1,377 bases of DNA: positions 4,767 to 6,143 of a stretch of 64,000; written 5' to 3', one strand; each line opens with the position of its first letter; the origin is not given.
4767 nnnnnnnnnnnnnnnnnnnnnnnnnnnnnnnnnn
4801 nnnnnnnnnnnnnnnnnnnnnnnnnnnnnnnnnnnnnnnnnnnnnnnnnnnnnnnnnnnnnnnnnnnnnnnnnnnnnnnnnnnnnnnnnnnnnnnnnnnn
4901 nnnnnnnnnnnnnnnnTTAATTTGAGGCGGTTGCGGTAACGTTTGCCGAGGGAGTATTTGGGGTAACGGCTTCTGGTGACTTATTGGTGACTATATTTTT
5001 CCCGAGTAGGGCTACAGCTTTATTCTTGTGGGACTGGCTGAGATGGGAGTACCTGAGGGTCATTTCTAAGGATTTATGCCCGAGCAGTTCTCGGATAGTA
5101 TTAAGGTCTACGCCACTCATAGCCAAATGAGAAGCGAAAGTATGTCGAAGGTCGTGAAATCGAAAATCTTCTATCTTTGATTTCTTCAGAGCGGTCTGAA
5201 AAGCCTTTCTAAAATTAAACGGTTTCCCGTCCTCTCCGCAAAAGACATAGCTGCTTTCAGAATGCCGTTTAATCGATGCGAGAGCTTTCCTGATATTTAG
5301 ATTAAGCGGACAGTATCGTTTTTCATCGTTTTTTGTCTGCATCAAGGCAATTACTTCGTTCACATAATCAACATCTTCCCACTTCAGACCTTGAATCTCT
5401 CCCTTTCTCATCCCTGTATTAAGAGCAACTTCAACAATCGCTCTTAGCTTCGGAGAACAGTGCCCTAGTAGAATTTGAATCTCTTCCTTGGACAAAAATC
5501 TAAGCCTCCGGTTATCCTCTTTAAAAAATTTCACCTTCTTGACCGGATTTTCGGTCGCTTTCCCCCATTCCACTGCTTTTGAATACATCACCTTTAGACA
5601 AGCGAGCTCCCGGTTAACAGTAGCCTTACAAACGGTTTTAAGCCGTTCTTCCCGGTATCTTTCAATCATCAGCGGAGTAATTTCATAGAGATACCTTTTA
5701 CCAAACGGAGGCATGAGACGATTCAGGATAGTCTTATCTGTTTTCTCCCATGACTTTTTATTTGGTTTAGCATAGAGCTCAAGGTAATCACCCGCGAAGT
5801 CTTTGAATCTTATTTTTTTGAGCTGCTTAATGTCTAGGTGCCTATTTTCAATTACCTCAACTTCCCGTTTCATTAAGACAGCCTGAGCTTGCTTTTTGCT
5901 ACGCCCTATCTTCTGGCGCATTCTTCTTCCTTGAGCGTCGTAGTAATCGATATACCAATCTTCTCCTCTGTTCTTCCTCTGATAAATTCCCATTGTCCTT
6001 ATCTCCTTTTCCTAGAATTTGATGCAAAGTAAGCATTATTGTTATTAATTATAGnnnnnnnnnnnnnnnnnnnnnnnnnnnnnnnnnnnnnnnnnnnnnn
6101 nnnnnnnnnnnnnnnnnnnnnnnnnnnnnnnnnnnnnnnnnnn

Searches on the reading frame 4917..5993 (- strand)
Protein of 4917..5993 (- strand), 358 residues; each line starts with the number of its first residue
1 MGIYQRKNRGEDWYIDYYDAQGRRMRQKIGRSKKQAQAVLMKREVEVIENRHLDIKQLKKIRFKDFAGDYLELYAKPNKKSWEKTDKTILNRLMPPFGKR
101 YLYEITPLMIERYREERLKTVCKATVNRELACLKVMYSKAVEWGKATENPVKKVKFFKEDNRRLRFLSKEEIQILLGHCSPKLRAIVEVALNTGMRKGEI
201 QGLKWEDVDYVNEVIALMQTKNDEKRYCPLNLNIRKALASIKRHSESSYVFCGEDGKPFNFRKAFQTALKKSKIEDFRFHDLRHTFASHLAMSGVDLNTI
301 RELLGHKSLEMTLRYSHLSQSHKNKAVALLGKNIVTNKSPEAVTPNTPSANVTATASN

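Call 14: search_protein_families(library=pfam, proteins=[window:4917-5993:-], max_evalue=0.01)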
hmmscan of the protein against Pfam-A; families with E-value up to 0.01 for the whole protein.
window:4917-5993:- (358 aa): 4 families
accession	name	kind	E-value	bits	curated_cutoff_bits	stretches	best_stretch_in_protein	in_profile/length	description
PF00589.27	Phage_integrase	-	3.5e-38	131.5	27.1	1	166-321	2-171/172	Phage integrase family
PF24624.1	Int_N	-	1.3e-08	35.8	27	1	79-158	19-100/100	Phage integrase, N-terminal domain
PF13102.12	Phage_int_SAM_5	-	0.00039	21.2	22.3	1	63-155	2-97/98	Phage integrase SAM-like domain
PF14659.12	Phage_int_SAM_3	-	0.00046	20.8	22.6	1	63-114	2-54/58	Phage integrase, N-terminal SAM-like domain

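Call 37: find_homologous_proteins(query=window:4917-5993:-, max_evalue=1e-30)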
Query window:4917-5993:- (358 aa): 6816 proteins with E <= 1e-30 among 8000 candidates; the best 120 are listed.
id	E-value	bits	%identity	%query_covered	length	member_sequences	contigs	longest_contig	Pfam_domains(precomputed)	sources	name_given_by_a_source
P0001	7.7e-238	806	100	100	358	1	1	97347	PF00589.28,PF24624.2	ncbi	ncbi:MAG: tyrosine-type recombinase/integrase [Candidatus Omnitrophota bacterium]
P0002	2.9e-159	548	68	100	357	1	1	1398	PF00589.28,PF24624.2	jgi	-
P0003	2.8e-130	453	63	96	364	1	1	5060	PF00589.28,PF24624.2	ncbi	-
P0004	7.5e-130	451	57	99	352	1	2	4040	PF13102.13,PF00589.28,PF24624.2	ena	-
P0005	2.5e-128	446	60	94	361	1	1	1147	PF00589.28,PF24624.2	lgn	-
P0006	3.5e-128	446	60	96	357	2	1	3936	PF13102.13,PF00589.28,PF24624.2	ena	-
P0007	1.5e-127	444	59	100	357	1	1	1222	PF13102.13,PF00589.28,PF24624.2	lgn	-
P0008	7.7e-126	438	61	90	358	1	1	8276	PF00589.28,PF24624.2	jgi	jgi:integrase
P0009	9.7e-126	438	58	96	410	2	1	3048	PF00589.28,PF24624.2,PF22823.3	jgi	-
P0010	1.1e-125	437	58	99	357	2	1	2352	PF13102.13,PF00589.28,PF24624.2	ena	-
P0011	2.3e-125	436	55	100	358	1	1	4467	PF13102.13,PF00589.28,PF24624.2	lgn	-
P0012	2.9e-125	436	59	96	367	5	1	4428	PF13102.13,PF00589.28,PF24624.2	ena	-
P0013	3.7e-125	436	57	97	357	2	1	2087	PF00589.28,PF24624.2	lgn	-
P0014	9.1e-125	435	59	94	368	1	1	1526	PF00589.28,PF24624.2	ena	-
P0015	1.4e-124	434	58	95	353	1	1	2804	PF13102.13,PF00589.28,PF24624.2,PF22823.3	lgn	-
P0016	1.4e-124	434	59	95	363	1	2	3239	PF00589.28,PF24624.2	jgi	jgi:integrase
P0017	1.7e-124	434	59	96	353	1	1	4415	PF13102.13,PF00589.28,PF24624.2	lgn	-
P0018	1.9e-124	433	56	96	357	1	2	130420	PF13102.13,PF00589.28,PF24624.2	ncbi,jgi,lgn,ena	-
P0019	5.6e-124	432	56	99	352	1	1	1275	PF13102.13,PF00589.28,PF24624.2,PF22823.3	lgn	-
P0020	5.6e-124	432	58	98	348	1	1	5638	PF13102.13,PF00589.28,PF24624.2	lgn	-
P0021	3.0e-123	430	57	95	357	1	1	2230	PF13102.13,PF00589.28,PF24624.2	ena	-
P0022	3.7e-123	429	55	99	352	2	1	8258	PF13102.13,PF00589.28,PF24624.2,PF22823.3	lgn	-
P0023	5.8e-123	429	56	99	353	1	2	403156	PF00589.28,PF24624.2,PF22823.3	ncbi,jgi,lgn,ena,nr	ncbi:MAG: tyrosine-type recombinase/integrase [Candidatus Omnitrophica bacterium]|nr:tyrosine-type r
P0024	7.0e-123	428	59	97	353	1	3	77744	PF00589.28,PF24624.2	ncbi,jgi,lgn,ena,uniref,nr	ncbi:MAG: hypothetical protein COV72_06610 [Candidatus Omnitrophica bacterium CG11_big_fil_rev_8_21_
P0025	7.5e-123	428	56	95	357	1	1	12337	PF00589.28,PF24624.2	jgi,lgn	jgi:integrase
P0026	7.8e-123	428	57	99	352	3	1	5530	PF00589.28,PF24624.2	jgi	-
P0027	1.3e-122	427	59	93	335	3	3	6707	PF14659.13,PF00589.28,PF24624.2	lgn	-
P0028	1.4e-122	427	55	98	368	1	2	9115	PF13102.13,PF00589.28,PF24624.2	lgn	-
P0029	1.4e-122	427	57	96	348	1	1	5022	PF00589.28,PF24624.2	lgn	-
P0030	1.5e-122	427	58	96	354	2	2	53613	PF00589.28,PF24624.2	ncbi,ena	-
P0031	2.5e-122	426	56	96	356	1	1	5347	PF13102.13,PF00589.28,PF24624.2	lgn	-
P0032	4.0e-122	426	56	98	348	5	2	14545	PF00589.28,PF24624.2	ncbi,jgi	jgi:integrase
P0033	8.9e-122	425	56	99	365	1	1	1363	PF13102.13,PF00589.28,PF24624.2,PF22823.3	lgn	-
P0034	9.1e-122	425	57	93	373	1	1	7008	PF00589.28,PF24624.2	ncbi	-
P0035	1.0e-121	424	57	95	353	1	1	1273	PF13102.13,PF00589.28,PF24624.2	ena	-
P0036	1.4e-121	424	58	95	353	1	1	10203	PF13102.13,PF00589.28,PF24624.2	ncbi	ncbi:MAG: tyrosine-type recombinase/integrase [Nitrospirota bacterium]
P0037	2.0e-121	424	59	91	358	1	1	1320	PF00589.28,PF24624.2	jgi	jgi:integrase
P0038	2.1e-121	423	58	94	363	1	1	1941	PF13102.13,PF00589.28,PF24624.2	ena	-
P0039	3.6e-121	423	57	96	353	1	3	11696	PF13102.13,PF00589.28,PF24624.2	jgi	-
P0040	3.8e-121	423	56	99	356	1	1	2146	PF13102.13,PF00589.28,PF24624.2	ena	-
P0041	3.8e-121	423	58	97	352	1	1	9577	PF13102.13,PF00589.28,PF24624.2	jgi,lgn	jgi:integrase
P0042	4.2e-121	422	57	96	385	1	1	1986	PF13102.13,PF00589.28,PF24624.2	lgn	-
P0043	6.2e-121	422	58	96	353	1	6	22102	PF13102.13,PF00589.28,PF24624.2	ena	-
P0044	9.1e-121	421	58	96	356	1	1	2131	PF00589.28,PF24624.2,PF22823.3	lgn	-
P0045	1.1e-120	421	56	100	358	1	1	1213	PF13102.13,PF00589.28,PF24624.2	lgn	-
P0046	1.2e-120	421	58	92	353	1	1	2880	PF13102.13,PF00589.28,PF24624.2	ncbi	ncbi:MAG: tyrosine-type recombinase/integrase [Nitrospirota bacterium]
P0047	1.3e-120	421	56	98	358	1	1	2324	PF00589.28,PF24624.2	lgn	-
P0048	1.3e-120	421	56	100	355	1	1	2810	PF00589.28,PF24624.2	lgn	-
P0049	2.5e-120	420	57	96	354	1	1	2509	PF00589.28,PF24624.2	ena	-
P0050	3.1e-120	420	55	99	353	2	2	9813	PF13102.13,PF00589.28,PF24624.2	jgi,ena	-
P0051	3.5e-120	419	55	99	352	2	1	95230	PF13102.13,PF00589.28,PF24624.2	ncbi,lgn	-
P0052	4.1e-120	419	55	97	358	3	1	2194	PF00589.28,PF24624.2,PF22823.3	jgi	-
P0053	4.5e-120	419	55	98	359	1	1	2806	PF00589.28,PF24624.2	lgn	-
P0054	6.8e-120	418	57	99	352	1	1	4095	PF13102.13,PF00589.28,PF24624.2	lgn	-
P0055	1.1e-119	418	56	95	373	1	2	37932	PF00589.28,PF24624.2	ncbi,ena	-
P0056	1.3e-119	418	55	94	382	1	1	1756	PF13102.13,PF00589.28,PF24624.2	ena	-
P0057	2.4e-119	417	56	99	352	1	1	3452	PF13102.13,PF00589.28,PF24624.2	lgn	-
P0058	3.4e-119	416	56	99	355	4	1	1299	PF00589.28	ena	-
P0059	3.6e-119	416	57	96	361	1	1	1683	PF13495.13,PF00589.28,PF24624.2,PF22823.3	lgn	-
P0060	3.7e-119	416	55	100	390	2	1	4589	PF13102.13,PF00589.28,PF24624.2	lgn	-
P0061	5.0e-119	416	54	100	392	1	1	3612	PF00589.28,PF24624.2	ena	-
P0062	5.0e-119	416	55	99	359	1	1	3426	PF00589.28,PF24624.2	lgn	-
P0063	6.4e-119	415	56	99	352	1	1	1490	PF00589.28,PF24624.2,PF22823.3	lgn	-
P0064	7.1e-119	415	58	92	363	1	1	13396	PF00589.28,PF24624.2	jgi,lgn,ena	-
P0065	1.3e-118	414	55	99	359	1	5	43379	PF00589.28,PF24624.2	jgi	-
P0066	1.3e-118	414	57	96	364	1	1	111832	PF13495.13,PF00589.28,PF24624.2,PF22823.3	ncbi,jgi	jgi:integrase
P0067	2.6e-118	413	58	96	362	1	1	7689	PF13495.13,PF00589.28,PF24624.2,PF22823.3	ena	-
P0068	2.8e-118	413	56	96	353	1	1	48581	PF13102.13,PF00589.28,PF24624.2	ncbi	ncbi:MAG: site-specific integrase [Candidatus Omnitrophota bacterium]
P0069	3.0e-118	413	55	99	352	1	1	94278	PF22022.3,PF13102.13,PF00589.28,PF24624.2,PF22823.3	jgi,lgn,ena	-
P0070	5.4e-118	412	57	96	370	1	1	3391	PF13102.13,PF00589.28,PF24624.2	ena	-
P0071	5.5e-118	412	57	99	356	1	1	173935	PF00589.28,PF24624.2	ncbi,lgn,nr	ncbi:MAG: site-specific integrase [Candidatus Omnitrophica bacterium]|nr:site-specific integrase [Ca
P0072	6.3e-118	412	55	99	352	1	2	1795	PF13102.13,PF00589.28,PF24624.2,PF22823.3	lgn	-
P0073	7.7e-118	412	57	96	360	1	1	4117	PF13102.13,PF00589.28,PF24624.2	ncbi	-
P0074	1.4e-117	411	53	100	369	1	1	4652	PF13102.13,PF00589.28,PF24624.2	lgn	-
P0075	1.4e-117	411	55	100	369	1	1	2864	PF00589.28,PF24624.2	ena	-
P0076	1.8e-117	411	57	97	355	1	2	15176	PF00589.28,PF24624.2,PF22823.3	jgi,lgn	jgi:integrase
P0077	2.2e-117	410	53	99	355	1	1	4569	PF00589.28,PF24624.2,PF22823.3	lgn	-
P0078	3.1e-117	410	55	95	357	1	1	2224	PF00589.28,PF24624.2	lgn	-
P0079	4.8e-117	409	57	95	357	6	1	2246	PF00589.28,PF24624.2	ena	-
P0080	5.9e-117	409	56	95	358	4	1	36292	PF00589.28,PF24624.2,PF22823.3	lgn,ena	-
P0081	7.1e-117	409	56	97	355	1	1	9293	PF13495.13,PF13102.13,PF00589.28,PF24624.2,PF22823.3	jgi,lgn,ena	-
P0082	7.6e-117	408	56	96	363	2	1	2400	PF13102.13,PF00589.28,PF24624.2,PF22823.3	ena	-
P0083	7.6e-117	408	58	96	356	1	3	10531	PF00589.28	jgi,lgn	-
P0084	8.7e-117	408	54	97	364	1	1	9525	PF00589.28,PF24624.2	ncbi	-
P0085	9.3e-117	408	56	98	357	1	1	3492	PF00589.28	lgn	-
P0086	1.0e-116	408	54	99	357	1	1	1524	PF00589.28,PF24624.2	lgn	-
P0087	1.2e-116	408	58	96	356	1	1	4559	PF00589.28,PF24624.2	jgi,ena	-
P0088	1.3e-116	408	56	96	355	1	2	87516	PF00589.28,PF24624.2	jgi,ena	-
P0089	1.8e-116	407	57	95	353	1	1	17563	PF00589.28,PF24624.2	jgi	-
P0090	2.3e-116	407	57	96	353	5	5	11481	PF13102.13,PF00589.28,PF24624.2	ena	-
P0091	2.9e-116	407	56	99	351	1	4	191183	PF00589.28,PF24624.2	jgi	-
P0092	2.9e-116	407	56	93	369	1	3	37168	PF13102.13,PF00589.28,PF24624.2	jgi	-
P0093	4.0e-116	406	53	99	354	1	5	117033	PF00589.28,PF24624.2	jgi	-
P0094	4.1e-116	406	57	93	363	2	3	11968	PF00589.28,PF24624.2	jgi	jgi:integrase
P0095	5.5e-116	406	58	95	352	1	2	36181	PF13102.13,PF00589.28,PF24624.2,PF22823.3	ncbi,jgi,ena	-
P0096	7.0e-116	405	55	99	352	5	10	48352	PF00589.28,PF24624.2,PF22823.3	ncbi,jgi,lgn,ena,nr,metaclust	ncbi:MAG: site-specific integrase [Candidatus Orphnella occulta]|nr:site-specific integrase [Candida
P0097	8.0e-116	405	54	95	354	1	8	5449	PF00589.28,PF24624.2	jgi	jgi:integrase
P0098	8.7e-116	405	53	98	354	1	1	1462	PF00589.28,PF24624.2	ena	-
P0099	9.4e-116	405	54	99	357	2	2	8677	PF00589.28,PF24624.2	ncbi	-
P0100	1.3e-115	404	57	96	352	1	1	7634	PF13102.13,PF00589.28,PF24624.2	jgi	-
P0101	1.4e-115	404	56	96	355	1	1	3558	PF13495.13,PF00589.28,PF24624.2,PF22823.3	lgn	-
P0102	1.6e-115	404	55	96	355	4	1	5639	PF00589.28,PF24624.2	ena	-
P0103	1.7e-115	404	57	94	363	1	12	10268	PF00589.28,PF24624.2,PF22823.3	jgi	jgi:integrase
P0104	1.7e-115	404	55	97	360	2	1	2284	PF22022.3,PF00589.28,PF24624.2,PF22823.3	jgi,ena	-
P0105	3.2e-115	403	54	100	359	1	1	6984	PF13495.13,PF00589.28,PF24624.2,PF22823.3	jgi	-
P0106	3.9e-115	403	55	97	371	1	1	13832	PF13102.13,PF00589.28,PF24624.2,PF22823.3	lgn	-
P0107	4.4e-115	403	56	95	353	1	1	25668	PF13102.13,PF00589.28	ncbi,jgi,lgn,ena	-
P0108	5.4e-115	402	54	93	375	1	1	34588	PF00589.28,PF24624.2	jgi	-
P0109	5.6e-115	402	55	94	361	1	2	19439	PF00589.28,PF24624.2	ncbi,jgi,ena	-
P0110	5.9e-115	402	52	95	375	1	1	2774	PF13102.13,PF00589.28,PF24624.2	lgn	-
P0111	7.2e-115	402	56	95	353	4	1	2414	PF13102.13,PF00589.28,PF24624.2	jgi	jgi:integrase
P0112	8.6e-115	402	55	97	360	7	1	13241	PF13102.13,PF00589.28,PF24624.2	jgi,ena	-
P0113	9.7e-115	402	51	99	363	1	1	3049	PF00589.28,PF24624.2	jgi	-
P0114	1.1e-114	401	56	96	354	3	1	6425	PF00589.28,PF24624.2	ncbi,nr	ncbi:MAG: site-specific integrase [Candidatus Omnitrophica bacterium]|nr:site-specific integrase [Ca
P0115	1.8e-114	401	54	97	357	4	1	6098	PF00589.28,PF24624.2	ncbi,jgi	jgi:integrase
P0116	1.8e-114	401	56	95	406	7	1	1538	PF00589.28,PF24624.2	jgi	-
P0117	1.9e-114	401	55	98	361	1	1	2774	PF13495.13,PF13102.13,PF00589.28,PF24624.2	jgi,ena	-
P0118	1.9e-114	401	52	99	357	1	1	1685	PF00589.28,PF24624.2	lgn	-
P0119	2.0e-114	400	55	94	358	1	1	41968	PF13102.13,PF00589.28,PF24624.2,PF22823.3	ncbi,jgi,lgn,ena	ncbi:MAG: tyrosine-type recombinase/integrase [Candidatus Omnitrophota bacterium]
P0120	2.4e-114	400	56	95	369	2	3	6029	PF00589.28,PF24624.2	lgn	-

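Call 38: find_encoding_contigs(protein=P0001, flank=10000, max_places=5)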
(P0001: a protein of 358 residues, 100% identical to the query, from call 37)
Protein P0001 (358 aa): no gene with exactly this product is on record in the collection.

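Call 39: find_encoding_contigs(protein=P0023, flank=10000, max_places=3)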
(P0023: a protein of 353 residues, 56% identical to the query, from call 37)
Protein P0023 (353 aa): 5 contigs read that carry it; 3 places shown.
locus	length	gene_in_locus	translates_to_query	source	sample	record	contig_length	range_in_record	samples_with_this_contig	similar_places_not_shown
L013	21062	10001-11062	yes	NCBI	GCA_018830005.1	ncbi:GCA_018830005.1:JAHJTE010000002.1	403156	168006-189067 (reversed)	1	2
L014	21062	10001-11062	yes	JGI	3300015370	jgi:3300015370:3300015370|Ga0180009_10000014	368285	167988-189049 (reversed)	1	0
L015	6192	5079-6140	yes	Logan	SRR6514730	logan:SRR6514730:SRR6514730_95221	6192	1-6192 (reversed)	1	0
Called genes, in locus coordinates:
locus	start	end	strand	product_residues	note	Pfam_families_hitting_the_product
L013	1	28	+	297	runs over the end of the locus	PF00809:Pterin_bind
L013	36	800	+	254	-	PF02457:DAC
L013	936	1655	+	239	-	PF03740:PdxJ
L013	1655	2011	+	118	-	PF01648:ACPS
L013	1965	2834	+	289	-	PF01256:Carb_kinase, PF08543:Phos_pyr_kin (faint)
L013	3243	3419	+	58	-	-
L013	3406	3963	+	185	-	PF01850:PIN (faint)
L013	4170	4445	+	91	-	-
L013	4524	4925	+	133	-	-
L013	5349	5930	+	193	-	-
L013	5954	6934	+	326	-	-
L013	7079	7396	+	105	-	PF04026:SpoVG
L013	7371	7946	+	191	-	-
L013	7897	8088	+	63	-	-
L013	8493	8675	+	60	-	PF12728:HTH_17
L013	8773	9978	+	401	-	PF20703:nSTAND1, PF01637:ATPase_2 (weak), PF13191:AAA_16 (weak), PF13401:AAA_22 (weak)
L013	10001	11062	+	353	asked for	PF24624:Int_N, PF00589:Phage_integrase, PF22823:MrpR_C_cat (weak)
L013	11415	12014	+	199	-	PF02525:Flavodoxin_2, PF03358:FMN_red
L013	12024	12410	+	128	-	PF12092:DUF3568 (weak)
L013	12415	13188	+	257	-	PF11306:DUF3108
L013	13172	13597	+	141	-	PF03061:4HBT (weak)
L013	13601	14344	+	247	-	PF00303:Thymidylat_synt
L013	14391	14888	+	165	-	PF10706:Aminoglyc_resit (weak), PF14907:NTP_transf_5 (weak)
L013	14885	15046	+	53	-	-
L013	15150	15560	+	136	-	PF07238:PilZ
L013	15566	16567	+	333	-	PF01210:NAD_Gly3P_dh_N, PF07479:NAD_Gly3P_dh_C, PF20618:GPD_NAD_C_bact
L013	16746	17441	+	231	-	PF06161:DUF975, PF06790:UPF0259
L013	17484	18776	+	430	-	PF03447:NAD_binding_3, PF00742:Homoserine_dh, PF01842:ACT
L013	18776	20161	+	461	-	PF00672:HAMP (weak), PF01590:GAF, PF13185:GAF_2, PF13492:GAF_3, PF13487:HD_5, PF01966:HD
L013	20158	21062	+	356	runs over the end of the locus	PF00291:PALP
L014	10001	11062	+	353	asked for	PF24624:Int_N, PF00589:Phage_integrase, PF22823:MrpR_C_cat (weak)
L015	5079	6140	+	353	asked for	PF24624:Int_N, PF00589:Phage_integrase, PF22823:MrpR_C_cat (weak)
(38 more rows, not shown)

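Call 40: find_encoding_contigs(protein=P0071, flank=10000, max_places=3)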
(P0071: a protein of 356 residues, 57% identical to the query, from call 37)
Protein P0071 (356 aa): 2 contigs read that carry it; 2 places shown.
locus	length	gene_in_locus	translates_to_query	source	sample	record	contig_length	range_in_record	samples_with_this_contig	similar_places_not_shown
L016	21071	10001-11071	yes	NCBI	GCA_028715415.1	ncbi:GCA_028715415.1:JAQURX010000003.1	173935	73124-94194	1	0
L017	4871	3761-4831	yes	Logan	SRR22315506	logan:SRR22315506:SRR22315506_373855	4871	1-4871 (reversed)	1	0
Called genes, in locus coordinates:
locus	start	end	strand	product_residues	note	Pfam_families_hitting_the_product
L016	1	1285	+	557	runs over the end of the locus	PF01555:N6_N4_Mtase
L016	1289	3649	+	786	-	PF00270:DEAD (weak), PF04851:ResIII, PF18766:SWI2_SNF2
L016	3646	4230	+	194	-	-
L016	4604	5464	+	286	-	-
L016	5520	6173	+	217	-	-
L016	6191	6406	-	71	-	PF13560:HTH_31, PF12844:HTH_19, PF13413:HTH_25 (weak), PF13443:HTH_26, PF01381:HTH_3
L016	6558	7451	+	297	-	-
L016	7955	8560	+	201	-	-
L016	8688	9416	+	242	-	-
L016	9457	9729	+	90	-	-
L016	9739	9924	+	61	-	PF12728:HTH_17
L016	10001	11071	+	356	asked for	PF24624:Int_N, PF00589:Phage_integrase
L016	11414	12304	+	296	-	PF01297:ZnuA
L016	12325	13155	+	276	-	PF00005:ABC_tran, PF02463:SMC_N (faint), PF13401:AAA_22 (weak), PF13304:AAA_21 (weak)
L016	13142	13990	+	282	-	PF00950:ABC-3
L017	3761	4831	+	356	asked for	PF24624:Int_N, PF00589:Phage_integrase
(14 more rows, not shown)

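Call 41: find_encoding_contigs(protein=P0024, flank=10000, max_places=3)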
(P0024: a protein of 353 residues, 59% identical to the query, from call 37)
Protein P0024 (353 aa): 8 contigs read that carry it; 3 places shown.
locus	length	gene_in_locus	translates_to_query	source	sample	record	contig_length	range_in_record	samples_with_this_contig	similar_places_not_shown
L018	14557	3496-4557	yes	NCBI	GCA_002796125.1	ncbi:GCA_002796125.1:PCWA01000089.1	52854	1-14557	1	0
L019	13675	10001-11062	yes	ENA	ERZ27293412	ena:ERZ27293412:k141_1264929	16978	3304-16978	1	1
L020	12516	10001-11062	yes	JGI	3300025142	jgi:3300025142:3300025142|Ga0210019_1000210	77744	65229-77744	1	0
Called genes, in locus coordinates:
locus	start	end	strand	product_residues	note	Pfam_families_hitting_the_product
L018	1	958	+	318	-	PF01935:DUF87 (weak)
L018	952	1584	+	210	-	PF02321:OEP (weak)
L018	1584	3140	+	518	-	PF04307:YdjM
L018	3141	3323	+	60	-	PF12728:HTH_17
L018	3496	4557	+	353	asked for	PF24624:Int_N (weak), PF00589:Phage_integrase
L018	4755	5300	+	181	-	PF01871:AMMECR1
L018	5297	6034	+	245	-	PF20260:PUA_4, PF04452:Methyltrans_RNA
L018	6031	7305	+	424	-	PF00919:UPF0004, PF04055:Radical_SAM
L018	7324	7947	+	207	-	-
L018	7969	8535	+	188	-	-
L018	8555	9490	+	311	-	PF04055:Radical_SAM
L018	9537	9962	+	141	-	PF27806:HxsD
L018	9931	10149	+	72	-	-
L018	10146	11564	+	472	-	PF04055:Radical_SAM, PF13353:Fer4_12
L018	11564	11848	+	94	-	-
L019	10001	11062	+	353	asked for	PF24624:Int_N (weak), PF00589:Phage_integrase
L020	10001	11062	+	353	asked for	PF24624:Int_N (weak), PF00589:Phage_integrase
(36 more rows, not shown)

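Call 45: find_encoding_contigs(protein=P0018, flank=10000, max_places=2)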
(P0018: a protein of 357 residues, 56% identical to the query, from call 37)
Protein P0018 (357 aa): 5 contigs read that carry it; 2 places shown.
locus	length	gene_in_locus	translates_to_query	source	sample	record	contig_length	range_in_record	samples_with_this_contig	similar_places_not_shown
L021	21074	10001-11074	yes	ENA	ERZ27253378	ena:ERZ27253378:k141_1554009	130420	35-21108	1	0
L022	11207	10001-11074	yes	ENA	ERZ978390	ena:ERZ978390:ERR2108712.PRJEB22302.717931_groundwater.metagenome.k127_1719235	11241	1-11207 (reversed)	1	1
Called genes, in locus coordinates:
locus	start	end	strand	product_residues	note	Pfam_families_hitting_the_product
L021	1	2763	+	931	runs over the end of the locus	?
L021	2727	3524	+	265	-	-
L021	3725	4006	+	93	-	-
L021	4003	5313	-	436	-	PF20154:LNT_N, PF00795:CN_hydrolase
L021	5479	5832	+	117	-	-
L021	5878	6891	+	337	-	-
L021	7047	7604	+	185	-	PF01807:Zn_ribbon_DnaG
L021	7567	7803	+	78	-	PF18903:DUF5659 (weak)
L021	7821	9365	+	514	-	-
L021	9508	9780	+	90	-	PF12728:HTH_17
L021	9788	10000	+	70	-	PF12728:HTH_17 (weak), PF13411:MerR_1 (weak), PF00376:MerR (faint)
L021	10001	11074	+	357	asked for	PF24624:Int_N, PF13102:Phage_int_SAM_5 (weak), PF00589:Phage_integrase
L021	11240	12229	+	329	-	PF17761:DUF1016_N, PF00565:SNase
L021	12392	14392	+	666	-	PF13520:AA_permease_2, PF00324:AA_permease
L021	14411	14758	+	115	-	-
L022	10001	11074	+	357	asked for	PF24624:Int_N, PF13102:Phage_int_SAM_5 (weak), PF00589:Phage_integrase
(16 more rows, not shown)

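Call 46: find_encoding_contigs(protein=P0091, flank=10000, max_places=2)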
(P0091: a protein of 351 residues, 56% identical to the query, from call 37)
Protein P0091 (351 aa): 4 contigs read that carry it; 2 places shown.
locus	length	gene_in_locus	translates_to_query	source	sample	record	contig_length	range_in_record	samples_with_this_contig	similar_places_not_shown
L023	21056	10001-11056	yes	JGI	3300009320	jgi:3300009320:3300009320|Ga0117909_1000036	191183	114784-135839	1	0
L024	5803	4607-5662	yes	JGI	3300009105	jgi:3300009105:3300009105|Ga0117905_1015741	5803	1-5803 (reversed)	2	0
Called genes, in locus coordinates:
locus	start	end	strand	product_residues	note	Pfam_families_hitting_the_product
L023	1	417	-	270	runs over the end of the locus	PF13487:HD_5, PF01966:HD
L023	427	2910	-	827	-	PF00133:tRNA-synt_1, PF01406:tRNA-synt_1e (faint), PF09334:tRNA-synt_1g, PF13603:tRNA-synt_1_2, PF00133:tRNA-synt_1, PF09334:tRNA-synt_1g (weak), PF08264:Anticodon_1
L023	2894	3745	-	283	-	PF01261:AP_endonuc_2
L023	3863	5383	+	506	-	PF11028:TMEM260_N, PF02366:PMT, PF13231:PMT_2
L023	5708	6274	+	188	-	PF04326:SLFN_AlbA_2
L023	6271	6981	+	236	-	-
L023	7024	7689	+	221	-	-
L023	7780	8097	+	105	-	PF04026:SpoVG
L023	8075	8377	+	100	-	-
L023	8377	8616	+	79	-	-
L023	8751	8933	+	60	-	PF12728:HTH_17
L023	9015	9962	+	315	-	PF00227:Proteasome (faint)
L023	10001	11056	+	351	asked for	PF24624:Int_N, PF00589:Phage_integrase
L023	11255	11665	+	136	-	-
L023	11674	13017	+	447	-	PF25145:NfeD1b_N, PF24961:NfeD_membrane, PF01957:NfeD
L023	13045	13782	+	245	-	PF01145:Band_7, PF13421:Band_7_1 (faint)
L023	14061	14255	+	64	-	-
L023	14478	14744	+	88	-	PF01016:Ribosomal_L27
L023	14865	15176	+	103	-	-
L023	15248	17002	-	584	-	PF13414:TPR_11, PF13431:TPR_17, PF00515:TPR_1, PF13414:TPR_11, PF13424:TPR_12, PF00515:TPR_1, PF13414:TPR_11, PF13424:TPR_12, +22 more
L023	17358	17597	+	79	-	-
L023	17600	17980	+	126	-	PF08308:PEGA (weak)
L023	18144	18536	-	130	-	PF19588:SxtJ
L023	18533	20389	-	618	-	PF02543:Carbam_trans_N, PF16861:Carbam_trans_C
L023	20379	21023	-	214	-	PF00657:Lipase_GDSL, PF13472:Lipase_GDSL_2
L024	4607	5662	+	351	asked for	PF24624:Int_N, PF00589:Phage_integrase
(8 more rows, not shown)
